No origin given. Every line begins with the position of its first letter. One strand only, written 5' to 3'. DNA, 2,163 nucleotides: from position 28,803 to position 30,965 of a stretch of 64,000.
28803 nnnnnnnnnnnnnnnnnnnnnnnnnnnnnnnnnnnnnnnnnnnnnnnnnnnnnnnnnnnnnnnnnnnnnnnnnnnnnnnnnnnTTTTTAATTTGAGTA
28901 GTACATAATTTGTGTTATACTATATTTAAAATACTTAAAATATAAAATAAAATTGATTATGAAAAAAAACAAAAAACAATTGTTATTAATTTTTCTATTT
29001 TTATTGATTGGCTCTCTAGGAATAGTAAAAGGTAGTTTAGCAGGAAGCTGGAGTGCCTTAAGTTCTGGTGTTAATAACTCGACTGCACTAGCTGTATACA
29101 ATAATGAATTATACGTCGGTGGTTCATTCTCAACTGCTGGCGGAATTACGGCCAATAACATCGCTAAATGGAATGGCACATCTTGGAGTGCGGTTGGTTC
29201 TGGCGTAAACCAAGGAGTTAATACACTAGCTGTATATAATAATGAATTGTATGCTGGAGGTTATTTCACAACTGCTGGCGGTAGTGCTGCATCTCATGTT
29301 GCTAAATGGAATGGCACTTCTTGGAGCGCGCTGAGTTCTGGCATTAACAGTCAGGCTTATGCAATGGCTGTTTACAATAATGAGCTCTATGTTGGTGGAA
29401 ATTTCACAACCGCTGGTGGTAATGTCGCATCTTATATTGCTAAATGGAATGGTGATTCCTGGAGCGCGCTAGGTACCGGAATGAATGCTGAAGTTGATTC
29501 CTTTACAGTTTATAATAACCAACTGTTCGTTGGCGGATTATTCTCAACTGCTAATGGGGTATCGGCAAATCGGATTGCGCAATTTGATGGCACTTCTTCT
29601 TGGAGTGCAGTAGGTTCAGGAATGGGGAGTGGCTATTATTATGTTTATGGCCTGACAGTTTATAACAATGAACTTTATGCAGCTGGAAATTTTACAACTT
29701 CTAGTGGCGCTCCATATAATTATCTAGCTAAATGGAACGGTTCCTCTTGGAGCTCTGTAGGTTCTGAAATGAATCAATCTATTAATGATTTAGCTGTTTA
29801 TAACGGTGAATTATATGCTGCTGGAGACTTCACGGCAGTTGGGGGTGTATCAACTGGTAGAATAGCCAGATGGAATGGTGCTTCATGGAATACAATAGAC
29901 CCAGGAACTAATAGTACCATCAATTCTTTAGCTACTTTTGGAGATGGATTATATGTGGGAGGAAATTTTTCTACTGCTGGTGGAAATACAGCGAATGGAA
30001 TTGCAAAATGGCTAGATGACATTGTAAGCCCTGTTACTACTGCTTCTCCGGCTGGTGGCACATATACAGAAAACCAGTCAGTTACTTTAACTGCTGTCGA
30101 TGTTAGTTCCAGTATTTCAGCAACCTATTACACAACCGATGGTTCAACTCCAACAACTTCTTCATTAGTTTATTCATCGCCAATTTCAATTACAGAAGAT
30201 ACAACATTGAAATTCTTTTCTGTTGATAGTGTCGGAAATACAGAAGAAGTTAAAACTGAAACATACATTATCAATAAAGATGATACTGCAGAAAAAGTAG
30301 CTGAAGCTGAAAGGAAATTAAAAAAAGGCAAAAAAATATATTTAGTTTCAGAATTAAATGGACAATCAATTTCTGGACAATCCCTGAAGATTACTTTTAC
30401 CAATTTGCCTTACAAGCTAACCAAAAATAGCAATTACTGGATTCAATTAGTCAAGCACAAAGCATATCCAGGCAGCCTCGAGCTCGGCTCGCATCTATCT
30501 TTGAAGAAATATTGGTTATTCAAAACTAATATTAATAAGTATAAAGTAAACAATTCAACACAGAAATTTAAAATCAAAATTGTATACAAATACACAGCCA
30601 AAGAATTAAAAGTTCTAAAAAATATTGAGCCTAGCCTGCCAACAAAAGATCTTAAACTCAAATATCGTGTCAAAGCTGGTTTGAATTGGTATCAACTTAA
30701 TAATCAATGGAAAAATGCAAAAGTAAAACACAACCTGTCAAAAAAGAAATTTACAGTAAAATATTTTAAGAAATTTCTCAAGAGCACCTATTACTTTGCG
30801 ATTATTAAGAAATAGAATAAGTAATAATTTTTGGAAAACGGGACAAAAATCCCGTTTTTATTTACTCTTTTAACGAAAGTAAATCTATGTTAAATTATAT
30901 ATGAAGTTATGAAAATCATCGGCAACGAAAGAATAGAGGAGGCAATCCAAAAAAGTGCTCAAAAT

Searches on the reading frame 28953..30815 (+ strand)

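Call 18: search_protein_families(library=pfam, proteins=[window:28953-30815:+], max_evalue=0.00001)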
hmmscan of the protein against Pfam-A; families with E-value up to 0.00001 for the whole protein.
window:28953-30815:+ (620 aa): 3 families
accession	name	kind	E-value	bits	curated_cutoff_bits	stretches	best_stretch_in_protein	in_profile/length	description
PF13290.12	CHB_HEX_C_1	-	1.5e-19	70.1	22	1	366-435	1-67/67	Chitobiase/beta-hexosaminidase C-terminal domain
PF17164.10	DUF5122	-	6e-17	62.1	27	0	189-212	4-27/36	Domain of unknown function (DUF5122) beta-propeller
PF13287.12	Fn3_assoc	-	4.1e-14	52.8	23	1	392-438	13-59/59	Fn3 associated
